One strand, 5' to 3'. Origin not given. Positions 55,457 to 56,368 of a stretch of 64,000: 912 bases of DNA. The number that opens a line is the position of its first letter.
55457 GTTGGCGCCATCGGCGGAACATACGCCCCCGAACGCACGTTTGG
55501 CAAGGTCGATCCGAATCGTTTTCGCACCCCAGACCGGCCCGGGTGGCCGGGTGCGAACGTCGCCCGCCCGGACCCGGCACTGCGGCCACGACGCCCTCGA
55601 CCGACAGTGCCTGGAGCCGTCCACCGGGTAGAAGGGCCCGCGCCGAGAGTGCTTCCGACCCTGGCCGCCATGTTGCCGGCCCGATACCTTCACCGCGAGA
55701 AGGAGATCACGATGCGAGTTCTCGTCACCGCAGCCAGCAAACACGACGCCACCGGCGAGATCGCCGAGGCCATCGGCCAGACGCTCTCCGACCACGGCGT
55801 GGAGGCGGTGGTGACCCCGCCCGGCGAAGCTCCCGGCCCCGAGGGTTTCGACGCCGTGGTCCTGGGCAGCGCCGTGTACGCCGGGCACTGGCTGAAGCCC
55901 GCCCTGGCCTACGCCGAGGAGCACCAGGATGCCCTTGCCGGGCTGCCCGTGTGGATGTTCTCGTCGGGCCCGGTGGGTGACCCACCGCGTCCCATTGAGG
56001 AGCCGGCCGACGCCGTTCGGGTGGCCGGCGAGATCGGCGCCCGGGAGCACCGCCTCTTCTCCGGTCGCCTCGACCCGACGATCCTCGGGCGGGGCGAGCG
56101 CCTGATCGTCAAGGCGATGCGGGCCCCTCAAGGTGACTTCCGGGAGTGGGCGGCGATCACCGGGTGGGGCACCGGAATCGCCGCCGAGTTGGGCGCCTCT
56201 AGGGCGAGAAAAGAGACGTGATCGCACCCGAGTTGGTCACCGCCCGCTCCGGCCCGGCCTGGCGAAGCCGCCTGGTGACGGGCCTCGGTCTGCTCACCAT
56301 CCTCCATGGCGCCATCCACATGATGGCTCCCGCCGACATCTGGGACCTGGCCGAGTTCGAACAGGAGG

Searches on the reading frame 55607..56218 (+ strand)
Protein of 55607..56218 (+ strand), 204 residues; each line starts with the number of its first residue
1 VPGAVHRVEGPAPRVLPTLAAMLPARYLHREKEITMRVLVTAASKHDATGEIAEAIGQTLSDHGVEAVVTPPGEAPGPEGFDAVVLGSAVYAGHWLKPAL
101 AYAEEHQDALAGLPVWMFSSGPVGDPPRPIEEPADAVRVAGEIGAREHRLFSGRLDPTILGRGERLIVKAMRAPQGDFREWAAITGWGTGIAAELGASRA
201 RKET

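Call 23: search_protein_families(library=pfam, proteins=[window:55607-56218:+], max_evalue=0.001)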
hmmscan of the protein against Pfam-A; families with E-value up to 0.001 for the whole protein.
window:55607-56218:+ (204 aa): 1 family
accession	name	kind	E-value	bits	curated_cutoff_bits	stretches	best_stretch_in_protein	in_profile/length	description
PF12724.12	Flavodoxin_5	-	1.1e-15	58.6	27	1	40-177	2-140/145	Flavodoxin domain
